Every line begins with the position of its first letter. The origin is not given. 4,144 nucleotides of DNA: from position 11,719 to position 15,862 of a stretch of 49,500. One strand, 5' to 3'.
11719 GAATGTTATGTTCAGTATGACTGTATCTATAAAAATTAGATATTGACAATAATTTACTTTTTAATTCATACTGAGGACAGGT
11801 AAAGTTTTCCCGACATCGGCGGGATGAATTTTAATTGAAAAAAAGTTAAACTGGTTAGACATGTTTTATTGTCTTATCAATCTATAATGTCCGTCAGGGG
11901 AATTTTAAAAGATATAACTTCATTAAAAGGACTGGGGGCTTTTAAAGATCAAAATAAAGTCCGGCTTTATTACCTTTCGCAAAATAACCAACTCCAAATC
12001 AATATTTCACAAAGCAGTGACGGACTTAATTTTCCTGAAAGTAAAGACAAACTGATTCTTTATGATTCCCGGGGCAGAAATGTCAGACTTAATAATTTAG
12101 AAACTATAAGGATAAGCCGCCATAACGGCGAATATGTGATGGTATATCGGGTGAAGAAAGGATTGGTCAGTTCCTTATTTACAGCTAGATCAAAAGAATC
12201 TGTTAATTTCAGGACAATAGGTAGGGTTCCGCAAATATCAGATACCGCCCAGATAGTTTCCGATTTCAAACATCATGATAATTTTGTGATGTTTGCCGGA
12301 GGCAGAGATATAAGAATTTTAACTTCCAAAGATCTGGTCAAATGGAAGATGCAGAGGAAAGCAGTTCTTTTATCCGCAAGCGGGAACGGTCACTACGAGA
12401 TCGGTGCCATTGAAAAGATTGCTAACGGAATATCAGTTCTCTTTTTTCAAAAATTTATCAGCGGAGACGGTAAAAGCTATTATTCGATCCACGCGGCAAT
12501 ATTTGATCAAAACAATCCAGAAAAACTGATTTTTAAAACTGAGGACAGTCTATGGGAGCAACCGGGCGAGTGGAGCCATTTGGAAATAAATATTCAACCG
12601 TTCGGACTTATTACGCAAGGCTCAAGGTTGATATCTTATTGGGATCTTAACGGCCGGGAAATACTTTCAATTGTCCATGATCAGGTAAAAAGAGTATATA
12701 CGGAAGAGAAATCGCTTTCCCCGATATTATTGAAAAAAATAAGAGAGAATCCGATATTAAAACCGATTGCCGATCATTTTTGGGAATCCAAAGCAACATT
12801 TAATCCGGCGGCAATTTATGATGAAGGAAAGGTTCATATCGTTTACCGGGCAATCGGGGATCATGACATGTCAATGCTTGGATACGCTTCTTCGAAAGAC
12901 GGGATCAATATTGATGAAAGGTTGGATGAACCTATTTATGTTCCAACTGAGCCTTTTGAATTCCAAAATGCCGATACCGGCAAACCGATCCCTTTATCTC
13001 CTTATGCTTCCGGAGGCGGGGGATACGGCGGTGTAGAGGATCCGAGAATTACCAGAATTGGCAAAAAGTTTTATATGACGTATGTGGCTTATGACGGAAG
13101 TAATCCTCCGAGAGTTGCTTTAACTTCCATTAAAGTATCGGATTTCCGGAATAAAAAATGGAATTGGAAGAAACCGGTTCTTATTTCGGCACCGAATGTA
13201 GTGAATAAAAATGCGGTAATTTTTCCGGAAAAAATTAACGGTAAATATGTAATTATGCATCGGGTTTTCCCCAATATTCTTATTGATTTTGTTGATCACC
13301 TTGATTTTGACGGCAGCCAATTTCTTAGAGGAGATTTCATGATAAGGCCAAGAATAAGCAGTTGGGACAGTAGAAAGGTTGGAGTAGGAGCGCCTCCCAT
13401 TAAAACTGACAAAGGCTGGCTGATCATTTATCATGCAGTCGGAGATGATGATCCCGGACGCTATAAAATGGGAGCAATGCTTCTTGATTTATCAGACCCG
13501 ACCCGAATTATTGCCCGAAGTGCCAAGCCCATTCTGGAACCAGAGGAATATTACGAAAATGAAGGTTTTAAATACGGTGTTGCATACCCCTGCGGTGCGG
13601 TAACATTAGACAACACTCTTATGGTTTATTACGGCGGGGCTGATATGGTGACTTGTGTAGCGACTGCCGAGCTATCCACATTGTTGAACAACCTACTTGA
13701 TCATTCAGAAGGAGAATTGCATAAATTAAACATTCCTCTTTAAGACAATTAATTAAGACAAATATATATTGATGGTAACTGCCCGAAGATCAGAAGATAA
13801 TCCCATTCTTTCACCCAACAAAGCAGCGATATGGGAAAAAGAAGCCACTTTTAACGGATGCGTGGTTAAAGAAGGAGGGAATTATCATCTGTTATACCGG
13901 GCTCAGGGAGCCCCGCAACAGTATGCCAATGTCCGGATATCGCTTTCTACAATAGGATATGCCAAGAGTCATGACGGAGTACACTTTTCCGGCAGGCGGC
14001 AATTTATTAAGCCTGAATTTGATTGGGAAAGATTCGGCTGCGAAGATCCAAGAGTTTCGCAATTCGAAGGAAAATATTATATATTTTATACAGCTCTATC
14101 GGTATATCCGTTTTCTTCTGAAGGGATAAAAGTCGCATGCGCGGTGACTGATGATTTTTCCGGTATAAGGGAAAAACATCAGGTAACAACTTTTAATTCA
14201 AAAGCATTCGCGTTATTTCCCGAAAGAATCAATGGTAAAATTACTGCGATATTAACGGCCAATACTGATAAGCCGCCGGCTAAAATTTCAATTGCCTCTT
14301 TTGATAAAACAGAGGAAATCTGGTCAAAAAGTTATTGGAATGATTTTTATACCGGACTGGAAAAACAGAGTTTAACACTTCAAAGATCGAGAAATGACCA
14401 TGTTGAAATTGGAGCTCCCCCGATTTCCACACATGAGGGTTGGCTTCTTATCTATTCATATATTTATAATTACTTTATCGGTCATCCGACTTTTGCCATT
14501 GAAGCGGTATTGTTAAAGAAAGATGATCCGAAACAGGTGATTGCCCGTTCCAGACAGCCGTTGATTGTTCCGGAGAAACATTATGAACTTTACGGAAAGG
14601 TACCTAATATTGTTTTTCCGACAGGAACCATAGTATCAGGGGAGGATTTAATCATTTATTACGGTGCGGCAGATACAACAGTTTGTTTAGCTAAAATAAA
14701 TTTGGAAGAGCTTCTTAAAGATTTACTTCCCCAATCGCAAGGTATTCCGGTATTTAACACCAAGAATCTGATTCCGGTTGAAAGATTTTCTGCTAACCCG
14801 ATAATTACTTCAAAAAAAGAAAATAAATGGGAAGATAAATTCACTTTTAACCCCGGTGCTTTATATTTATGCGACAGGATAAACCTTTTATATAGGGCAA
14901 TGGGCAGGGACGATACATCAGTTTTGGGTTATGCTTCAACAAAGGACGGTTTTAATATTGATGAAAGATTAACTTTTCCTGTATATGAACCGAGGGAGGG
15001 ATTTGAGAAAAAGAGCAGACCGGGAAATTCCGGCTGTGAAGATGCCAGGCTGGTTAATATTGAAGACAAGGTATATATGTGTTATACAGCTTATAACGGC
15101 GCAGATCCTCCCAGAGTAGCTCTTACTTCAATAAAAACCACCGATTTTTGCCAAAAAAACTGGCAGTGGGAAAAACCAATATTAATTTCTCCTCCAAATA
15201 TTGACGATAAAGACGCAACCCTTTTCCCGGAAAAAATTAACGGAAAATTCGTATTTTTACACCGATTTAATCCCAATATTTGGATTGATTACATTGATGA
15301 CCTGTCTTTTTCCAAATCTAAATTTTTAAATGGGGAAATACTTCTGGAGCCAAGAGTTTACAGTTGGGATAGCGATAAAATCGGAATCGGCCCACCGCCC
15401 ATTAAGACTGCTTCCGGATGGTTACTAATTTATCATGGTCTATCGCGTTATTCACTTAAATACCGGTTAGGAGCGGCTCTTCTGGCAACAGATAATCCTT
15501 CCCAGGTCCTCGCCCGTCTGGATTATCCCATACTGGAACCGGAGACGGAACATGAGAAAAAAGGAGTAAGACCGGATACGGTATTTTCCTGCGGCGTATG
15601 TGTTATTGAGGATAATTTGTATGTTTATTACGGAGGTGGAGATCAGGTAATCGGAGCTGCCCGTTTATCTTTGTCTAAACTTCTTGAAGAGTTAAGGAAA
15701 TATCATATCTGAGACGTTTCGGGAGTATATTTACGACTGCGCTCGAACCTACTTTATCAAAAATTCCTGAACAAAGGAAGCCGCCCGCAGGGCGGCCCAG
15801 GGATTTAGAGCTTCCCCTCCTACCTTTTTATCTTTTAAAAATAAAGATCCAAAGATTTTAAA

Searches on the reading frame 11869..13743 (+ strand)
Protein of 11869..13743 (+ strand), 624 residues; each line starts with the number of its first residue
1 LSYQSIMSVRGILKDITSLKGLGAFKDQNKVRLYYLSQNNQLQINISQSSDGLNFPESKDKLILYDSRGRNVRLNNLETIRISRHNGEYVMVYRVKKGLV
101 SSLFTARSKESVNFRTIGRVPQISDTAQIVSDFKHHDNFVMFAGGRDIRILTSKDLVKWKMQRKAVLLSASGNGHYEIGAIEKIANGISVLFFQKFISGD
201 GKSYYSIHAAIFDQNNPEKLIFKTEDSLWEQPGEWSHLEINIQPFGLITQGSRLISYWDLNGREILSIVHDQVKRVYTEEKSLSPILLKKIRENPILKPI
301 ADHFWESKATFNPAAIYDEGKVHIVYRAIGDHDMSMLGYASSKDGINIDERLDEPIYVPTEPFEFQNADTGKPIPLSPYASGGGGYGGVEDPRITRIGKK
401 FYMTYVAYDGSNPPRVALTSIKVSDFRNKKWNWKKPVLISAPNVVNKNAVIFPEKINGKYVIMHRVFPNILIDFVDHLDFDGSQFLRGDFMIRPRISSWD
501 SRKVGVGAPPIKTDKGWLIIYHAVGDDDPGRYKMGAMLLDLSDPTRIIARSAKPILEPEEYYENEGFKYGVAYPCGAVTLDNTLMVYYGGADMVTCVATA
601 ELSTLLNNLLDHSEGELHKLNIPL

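Call 35: search_protein_families(library=pfam, proteins=[window:11869-13743:+], max_evalue=0.001)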
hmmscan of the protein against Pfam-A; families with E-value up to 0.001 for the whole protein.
window:11869-13743:+ (624 aa): 1 family
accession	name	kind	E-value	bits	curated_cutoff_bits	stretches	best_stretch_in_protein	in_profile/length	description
PF04041.19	Glyco_hydro_130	-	2.5e-59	201.2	26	2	307-607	32-316/320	beta-1,4-mannooligosaccharide phosphorylase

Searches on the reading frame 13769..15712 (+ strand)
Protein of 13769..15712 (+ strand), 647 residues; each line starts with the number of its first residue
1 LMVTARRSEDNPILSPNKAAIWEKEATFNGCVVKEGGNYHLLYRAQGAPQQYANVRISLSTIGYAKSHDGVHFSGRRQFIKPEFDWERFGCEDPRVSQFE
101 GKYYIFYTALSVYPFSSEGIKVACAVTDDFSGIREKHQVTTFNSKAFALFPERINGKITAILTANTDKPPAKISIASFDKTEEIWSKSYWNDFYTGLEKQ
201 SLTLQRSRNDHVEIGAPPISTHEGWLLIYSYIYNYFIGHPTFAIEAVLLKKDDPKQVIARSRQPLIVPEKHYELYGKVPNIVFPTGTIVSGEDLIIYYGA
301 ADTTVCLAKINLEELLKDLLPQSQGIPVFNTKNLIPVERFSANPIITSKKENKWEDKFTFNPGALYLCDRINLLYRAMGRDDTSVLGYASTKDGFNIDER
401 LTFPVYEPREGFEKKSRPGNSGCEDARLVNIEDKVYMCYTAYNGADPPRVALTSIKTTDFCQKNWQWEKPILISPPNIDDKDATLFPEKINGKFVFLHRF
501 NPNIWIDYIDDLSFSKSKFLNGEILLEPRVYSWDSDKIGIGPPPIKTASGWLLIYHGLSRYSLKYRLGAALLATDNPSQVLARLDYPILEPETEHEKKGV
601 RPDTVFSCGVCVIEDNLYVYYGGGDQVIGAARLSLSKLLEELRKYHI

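Call 35: search_protein_families(library=pfam, proteins=[window:13769-15712:+], max_evalue=0.001)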
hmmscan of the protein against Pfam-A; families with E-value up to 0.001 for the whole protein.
window:13769-15712:+ (647 aa): 1 family
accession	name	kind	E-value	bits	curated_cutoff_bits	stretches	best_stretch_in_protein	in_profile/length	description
PF04041.19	Glyco_hydro_130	-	1.1e-94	317.4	26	2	357-641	33-317/320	beta-1,4-mannooligosaccharide phosphorylase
